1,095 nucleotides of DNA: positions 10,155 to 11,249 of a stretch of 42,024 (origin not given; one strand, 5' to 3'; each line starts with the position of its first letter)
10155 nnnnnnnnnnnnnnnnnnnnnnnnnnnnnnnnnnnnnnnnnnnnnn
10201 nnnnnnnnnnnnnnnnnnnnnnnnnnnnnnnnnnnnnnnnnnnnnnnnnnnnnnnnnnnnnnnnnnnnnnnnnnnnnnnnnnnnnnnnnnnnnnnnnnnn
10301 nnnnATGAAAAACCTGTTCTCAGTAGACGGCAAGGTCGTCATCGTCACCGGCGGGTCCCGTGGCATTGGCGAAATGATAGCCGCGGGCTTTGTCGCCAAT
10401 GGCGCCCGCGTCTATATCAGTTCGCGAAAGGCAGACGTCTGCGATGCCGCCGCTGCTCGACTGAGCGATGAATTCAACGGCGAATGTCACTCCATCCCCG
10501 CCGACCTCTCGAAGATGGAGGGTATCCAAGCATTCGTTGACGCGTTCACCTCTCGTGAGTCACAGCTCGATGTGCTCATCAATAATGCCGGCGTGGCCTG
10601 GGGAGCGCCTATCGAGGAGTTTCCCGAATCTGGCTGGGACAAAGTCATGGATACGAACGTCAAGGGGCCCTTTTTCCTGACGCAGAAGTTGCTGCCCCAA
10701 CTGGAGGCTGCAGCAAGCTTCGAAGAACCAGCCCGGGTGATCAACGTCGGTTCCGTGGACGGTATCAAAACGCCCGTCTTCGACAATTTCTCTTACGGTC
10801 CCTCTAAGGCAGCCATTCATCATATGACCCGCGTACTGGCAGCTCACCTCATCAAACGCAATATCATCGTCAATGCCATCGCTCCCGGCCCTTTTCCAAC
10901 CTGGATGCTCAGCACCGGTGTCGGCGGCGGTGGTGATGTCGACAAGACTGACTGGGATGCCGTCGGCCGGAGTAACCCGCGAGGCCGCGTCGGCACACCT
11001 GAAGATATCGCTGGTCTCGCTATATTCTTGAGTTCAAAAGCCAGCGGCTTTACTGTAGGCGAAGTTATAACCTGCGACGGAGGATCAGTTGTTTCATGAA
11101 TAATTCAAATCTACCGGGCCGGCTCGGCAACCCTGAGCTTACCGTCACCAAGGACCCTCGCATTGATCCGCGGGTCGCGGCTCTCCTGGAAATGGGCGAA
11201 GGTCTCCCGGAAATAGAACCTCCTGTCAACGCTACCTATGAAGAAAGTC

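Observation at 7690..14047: Translationally coupled six-gene operon matching no onium-compound pathway I know: di-iron membrane hydroxylase, BCCT, SDR, HSL esterase, PhyH dioxygenase, crotonase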

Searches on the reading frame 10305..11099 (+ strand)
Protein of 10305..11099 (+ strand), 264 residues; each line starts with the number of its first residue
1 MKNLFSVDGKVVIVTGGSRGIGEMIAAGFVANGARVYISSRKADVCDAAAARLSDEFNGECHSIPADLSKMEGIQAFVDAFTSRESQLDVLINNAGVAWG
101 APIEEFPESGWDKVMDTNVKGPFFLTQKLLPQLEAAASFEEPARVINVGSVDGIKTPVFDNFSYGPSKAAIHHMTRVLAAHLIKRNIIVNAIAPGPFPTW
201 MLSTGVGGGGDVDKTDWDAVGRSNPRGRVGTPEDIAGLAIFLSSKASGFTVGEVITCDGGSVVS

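Call 3: search_protein_families(library=pfam, proteins=[window:10305-11099:+])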
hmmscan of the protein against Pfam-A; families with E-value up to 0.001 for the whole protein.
window:10305-11099:+ (264 aa): 4 families
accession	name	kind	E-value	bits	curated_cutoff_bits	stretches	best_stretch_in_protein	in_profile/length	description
PF13561.12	adh_short_C2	-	1.8e-49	168.9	27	1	19-260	6-234/236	Enoyl-(Acyl carrier protein) reductase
PF00106.31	adh_short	-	1e-47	162.6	26.6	1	10-202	1-187/195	short chain dehydrogenase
PF08659.16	KR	-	1.5e-10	41.7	22.6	1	12-129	3-123/180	KR domain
PF23441.1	SDR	-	7.7e-08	32.5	27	1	11-261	9-255/258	SDR-like rossmann domain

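Call 4: search_protein_families(library=ncbifam, proteins=[window:10305-11099:+])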
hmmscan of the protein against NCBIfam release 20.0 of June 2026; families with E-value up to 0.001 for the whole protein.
window:10305-11099:+ (264 aa): 230 families (the best 25 are shown)
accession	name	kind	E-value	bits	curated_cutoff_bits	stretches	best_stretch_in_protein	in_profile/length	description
NF006070.0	PRK08213.1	subfamily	1.6e-64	218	279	1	2-263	5-258/259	gluconate 5-dehydrogenase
NF005559.1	PRK07231.1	subfamily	1.3e-54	185.3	215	1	7-262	2-248/249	glucose 1-dehydrogenase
NF004791.0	PRK06138.1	equivalog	1.2e-49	168.9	312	1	7-263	3-251/252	SDR family oxidoreductase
NF005075.0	PRK06500.1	equivalog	8.8e-49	166.1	336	1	7-261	4-246/249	SDR family oxidoreductase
NF004198.0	PRK05653.1-3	equivalog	9.9e-48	162.7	296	1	7-262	5-247/248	3-oxoacyl-ACP reductase FabG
NF009466.0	PRK12826.1-2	subfamily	4.5e-47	160.6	222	1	10-262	4-245/248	3-oxoacyl-ACP reductase FabG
NF009468.0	PRK12826.1-4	equivalog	1.4e-46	159.2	318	1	7-262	5-248/256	SDR family oxidoreductase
NF005446.0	PRK07035.1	equivalog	2.5e-46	158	373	1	2-262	4-254/255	SDR family oxidoreductase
NF006693.0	PRK09242.1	equivalog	1e-45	155.9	328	1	3-261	4-253/258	SDR family oxidoreductase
TIGR01832.1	kduD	equivalog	9.1e-45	153.1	338.85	1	5-261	1-245/248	2-dehydro-3-deoxy-D-gluconate 5-dehydrogenase KduD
NF005309.0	PRK06841.1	subfamily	1e-44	153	286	1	3-263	9-254/255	GolD/DthD family dehydrogenase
NF052558.1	MBtsdlDhBudC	equivalog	2.1e-44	152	270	1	8-262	2-242/250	meso-2,3-butanediol dehydrogenase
NF005711.0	PRK07523.1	subfamily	2.2e-44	152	413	1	2-263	3-253/255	SDR family oxidoreductase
NF004778.0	PRK06124.1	equivalog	3.7e-44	151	303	1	3-263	5-254/256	SDR family oxidoreductase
NF005983.0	PRK08085.1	equivalog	3.4e-43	148.1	408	1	1-263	1-252/254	gluconate 5-dehydrogenase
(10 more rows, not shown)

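Call 46: find_homologous_proteins(query=window:10305-11099:+)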
Query window:10305-11099:+ (264 aa): 8000 proteins with E <= 0.001 among 8000 candidates; the best 120 are listed.
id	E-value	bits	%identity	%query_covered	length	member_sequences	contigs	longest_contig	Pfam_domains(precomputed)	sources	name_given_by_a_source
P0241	3.9e-161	553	93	100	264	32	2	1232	PF08659.17,PF13561.13,PF23441.1,PF00106.32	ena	-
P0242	3.9e-158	543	91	100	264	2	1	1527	PF08659.17,PF13561.13,PF23441.1,PF00106.32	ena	-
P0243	5.8e-156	536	90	100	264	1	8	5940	PF08659.17,PF13561.13,PF23441.1,PF00106.32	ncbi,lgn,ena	-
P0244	1.0e-155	535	90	100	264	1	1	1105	PF08659.17,PF13561.13,PF23441.1,PF00106.32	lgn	-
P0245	1.3e-154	531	89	100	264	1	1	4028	PF08659.17,PF13561.13,PF23441.1,PF00106.32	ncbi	-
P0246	9.0e-154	528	89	100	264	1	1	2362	PF08659.17,PF13561.13,PF23441.1,PF00106.32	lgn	-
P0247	7.2e-150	516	86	100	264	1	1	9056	PF08659.17,PF13561.13,PF23441.1,PF00106.32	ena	-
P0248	1.2e-149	515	84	100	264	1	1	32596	PF08659.17,PF13561.13,PF23441.1,PF00106.32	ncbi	ncbi:MAG: SDR family oxidoreductase [Pseudomonadota bacterium]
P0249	1.3e-149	515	84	100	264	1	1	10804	PF08659.17,PF13561.13,PF23441.1,PF00106.32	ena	-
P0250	4.6e-149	513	84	100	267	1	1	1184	PF08659.17,PF13561.13,PF23441.1,PF00106.32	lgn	-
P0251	1.4e-148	512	85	100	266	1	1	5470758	PF08659.17,PF13561.13,PF23441.1,PF00106.32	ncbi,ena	-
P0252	2.0e-147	508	84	100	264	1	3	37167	PF08659.17,PF13561.13,PF23441.1,PF00106.32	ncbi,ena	-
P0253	3.0e-147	507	85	100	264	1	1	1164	PF08659.17,PF13561.13,PF23441.1,PF00106.32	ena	-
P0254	3.6e-147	507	84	100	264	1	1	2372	PF08659.17,PF13561.13,PF23441.1,PF00106.32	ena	-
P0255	5.9e-147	506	85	99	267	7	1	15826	PF08659.17,PF13561.13,PF23441.1,PF00106.32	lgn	-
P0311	1.2e-140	486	79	100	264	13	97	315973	PF08659.17,PF13561.13,PF23441.1,PF00106.32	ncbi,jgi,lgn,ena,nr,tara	ncbi:MAG TPA: 3-oxoacyl-ACP reductase [Gammaproteobacteria bacterium]|nr:MAG: SDR family oxidoreduct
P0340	4.0e-139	480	79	100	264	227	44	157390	PF08659.17,PF13561.13,PF00106.32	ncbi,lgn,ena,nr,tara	ncbi:MAG: 3-oxoacyl-ACP reductase [Gammaproteobacteria bacterium TMED30]|nr:3-oxoacyl-ACP reductase 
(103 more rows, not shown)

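Call 48: find_encoding_contigs(protein=P0251, flank=10000, max_places=1)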
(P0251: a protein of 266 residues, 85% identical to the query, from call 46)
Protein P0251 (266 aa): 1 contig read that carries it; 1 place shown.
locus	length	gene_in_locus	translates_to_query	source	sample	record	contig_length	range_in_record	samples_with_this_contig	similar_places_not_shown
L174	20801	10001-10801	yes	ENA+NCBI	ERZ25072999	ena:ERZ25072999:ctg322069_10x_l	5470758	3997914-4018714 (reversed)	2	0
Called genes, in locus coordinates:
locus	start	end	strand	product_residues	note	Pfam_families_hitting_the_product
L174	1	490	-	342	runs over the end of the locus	PF00248:Aldo_ket_red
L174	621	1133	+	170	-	PF13577:SnoaL_4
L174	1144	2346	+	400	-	-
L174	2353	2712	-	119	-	PF00903:Glyoxalase, PF22677:Ble-like_N, PF18029:Glyoxalase_6 (weak)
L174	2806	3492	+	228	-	PF02798:GST_N (weak), PF13409:GST_N_2, PF13417:GST_N_3, PF13410:GST_C_2 (weak)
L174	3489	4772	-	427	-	PF00067:p450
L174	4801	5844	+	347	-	PF13964:Beta-prop_Calicin, PF24996:NANM (faint), PF24681:Kelch_KLHDC2_KLHL20_DRC7 (weak), PF24981:Beta-prop_ATRN-LZTR1, PF24681:Kelch_KLHDC2_KLHL20_DRC7, PF13415:Beta-prop_FBX42, PF13964:Beta-prop_Calicin, PF24981:Beta-prop_ATRN-LZTR1 (weak), +5 more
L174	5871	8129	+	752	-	PF01804:Penicil_amidase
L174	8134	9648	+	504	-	PF01266:DAO (weak)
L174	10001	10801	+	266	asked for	PF23441:SDR, PF00106:adh_short, PF08659:KR, PF13561:adh_short_C2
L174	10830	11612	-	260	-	PF01987:AIM24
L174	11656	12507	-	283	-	PF12833:HTH_18, PF00165:HTH_AraC (weak), PF06445:GyrI-like, PF14526:Cass2 (weak)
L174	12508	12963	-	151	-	-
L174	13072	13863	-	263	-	-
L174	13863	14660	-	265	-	PF02668:TauD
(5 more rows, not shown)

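Call 49: find_encoding_contigs(protein=P0311, flank=10000, max_places=3)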
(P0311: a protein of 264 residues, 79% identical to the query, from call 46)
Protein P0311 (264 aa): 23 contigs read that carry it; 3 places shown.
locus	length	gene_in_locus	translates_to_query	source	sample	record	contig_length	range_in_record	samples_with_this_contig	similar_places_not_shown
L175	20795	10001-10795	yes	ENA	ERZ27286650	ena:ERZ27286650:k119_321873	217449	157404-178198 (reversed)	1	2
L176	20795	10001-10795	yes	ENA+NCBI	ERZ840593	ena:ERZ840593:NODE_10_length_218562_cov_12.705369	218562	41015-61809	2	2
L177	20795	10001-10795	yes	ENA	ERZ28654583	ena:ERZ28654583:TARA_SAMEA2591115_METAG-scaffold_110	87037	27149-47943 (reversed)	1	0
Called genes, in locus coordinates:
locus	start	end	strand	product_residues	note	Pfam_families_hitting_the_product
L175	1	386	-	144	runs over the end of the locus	PF01451:LMWPc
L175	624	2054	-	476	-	PF07690:MFS_1, PF13347:MFS_2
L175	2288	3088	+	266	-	PF00106:adh_short, PF08659:KR, PF23441:SDR (faint), PF13561:adh_short_C2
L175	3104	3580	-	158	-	-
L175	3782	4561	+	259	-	-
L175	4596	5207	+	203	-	-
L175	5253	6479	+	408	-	PF00355:Rieske, PF00848:Ring_hydroxyl_A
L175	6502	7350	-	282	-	PF02668:TauD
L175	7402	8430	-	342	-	PF00248:Aldo_ket_red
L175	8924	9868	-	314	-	-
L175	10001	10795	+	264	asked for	PF23441:SDR (weak), PF00106:adh_short, PF08659:KR, PF13561:adh_short_C2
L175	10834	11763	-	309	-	-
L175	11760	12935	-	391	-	PF25371:DUF7884 (weak), PF02353:CMAS, PF13489:Methyltransf_23, PF05175:MTS (weak), PF08241:Methyltransf_11, PF08242:Methyltransf_12, PF13649:Methyltransf_25, PF13847:Methyltransf_31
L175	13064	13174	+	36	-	-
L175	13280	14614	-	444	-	PF00083:Sugar_tr, PF07690:MFS_1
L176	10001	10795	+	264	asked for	PF23441:SDR (weak), PF00106:adh_short, PF08659:KR, PF13561:adh_short_C2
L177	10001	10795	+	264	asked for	PF23441:SDR (weak), PF00106:adh_short, PF08659:KR, PF13561:adh_short_C2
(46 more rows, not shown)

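Call 50: find_encoding_contigs(protein=P0340, flank=10000, max_places=3)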
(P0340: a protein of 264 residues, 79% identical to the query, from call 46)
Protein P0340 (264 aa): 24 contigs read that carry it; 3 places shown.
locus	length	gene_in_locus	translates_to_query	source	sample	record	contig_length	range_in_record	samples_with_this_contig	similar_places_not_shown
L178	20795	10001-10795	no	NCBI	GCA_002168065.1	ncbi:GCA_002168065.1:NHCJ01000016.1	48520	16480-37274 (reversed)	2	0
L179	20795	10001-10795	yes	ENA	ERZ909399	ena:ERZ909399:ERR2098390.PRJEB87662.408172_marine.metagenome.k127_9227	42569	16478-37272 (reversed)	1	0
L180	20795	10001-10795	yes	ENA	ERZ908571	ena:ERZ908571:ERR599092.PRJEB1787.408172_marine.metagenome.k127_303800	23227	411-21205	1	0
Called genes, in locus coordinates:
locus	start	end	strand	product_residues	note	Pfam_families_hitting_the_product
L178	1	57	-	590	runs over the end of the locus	PF00578:AhpC-TSA (weak)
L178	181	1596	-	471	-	-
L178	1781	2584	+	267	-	-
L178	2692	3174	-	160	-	-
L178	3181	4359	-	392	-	PF04909:Amidohydro_2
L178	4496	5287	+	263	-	-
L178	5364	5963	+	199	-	-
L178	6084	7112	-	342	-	PF00248:Aldo_ket_red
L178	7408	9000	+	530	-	-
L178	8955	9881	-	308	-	-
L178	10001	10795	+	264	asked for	PF00106:adh_short, PF08659:KR, PF13561:adh_short_C2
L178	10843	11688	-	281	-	-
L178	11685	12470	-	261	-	PF02668:TauD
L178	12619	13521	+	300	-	PF13452:FAS1_DH_region (weak), PF01575:MaoC_dehydratas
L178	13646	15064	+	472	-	-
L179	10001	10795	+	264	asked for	PF00106:adh_short, PF08659:KR, PF13561:adh_short_C2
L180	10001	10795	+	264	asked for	PF00106:adh_short, PF08659:KR, PF13561:adh_short_C2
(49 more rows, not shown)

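Call 66: search_solved_structures(query=window:10305-11099:+, max_evalue=1e-30)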
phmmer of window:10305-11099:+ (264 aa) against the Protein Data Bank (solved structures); distinct sequences matched with E-value up to 1e-30: 15.
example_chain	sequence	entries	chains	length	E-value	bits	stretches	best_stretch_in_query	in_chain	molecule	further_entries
2b4q_A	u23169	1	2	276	2.7e-67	230.2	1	4-260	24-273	Rhamnolipids biosynthesis 3-oxoacyl-[acyl-carrier-protein] reductase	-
1vl8_A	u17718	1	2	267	4.4e-37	131.2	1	1-261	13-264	Gluconate 5-dehydrogenase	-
4dqx_A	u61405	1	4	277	2.4e-34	122.2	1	7-263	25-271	Probable oxidoreductase protein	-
4jro_A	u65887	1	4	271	2e-33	119.2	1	3-262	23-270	FabG protein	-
8wwf_A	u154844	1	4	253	2.6e-33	118.9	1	4-261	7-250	(R)-DHPS dehydrogenase HpsO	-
4fgs_A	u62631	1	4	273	3.7e-33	118.4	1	7-262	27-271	Probable dehydrogenase protein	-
9pvq_A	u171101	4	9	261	8.6e-33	117.2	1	7-261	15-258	NAD-dependent epimerase/dehydratase:Short-chain dehydrogenase/reductase SDR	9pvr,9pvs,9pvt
2c07_A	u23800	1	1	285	1.5e-32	116.4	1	7-260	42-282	3-OXOACYL-(ACYL-CARRIER PROTEIN) REDUCTASE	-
9k8q_A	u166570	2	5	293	1.9e-32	116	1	3-261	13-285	Spm14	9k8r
4g81_D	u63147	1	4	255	3.4e-32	115.2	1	2-261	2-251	Putative hexonate dehydrogenase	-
6ihh_A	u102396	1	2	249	2.2e-31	112.5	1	9-260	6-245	Alclohol dehydrogenase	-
4hp8_A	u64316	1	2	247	3.2e-31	112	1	1-261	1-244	2-deoxy-D-gluconate 3-dehydrogenase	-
5u9p_A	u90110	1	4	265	3.7e-31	111.8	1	4-261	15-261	Gluconate 5-dehydrogenase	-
6ihi_A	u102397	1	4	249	4.1e-31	111.6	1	9-260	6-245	Alclohol dehydrogenase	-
4mow_A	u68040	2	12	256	5.2e-31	111.3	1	6-260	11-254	Glucose 1-dehydrogenase | Putative glucose 1-dehydrogenase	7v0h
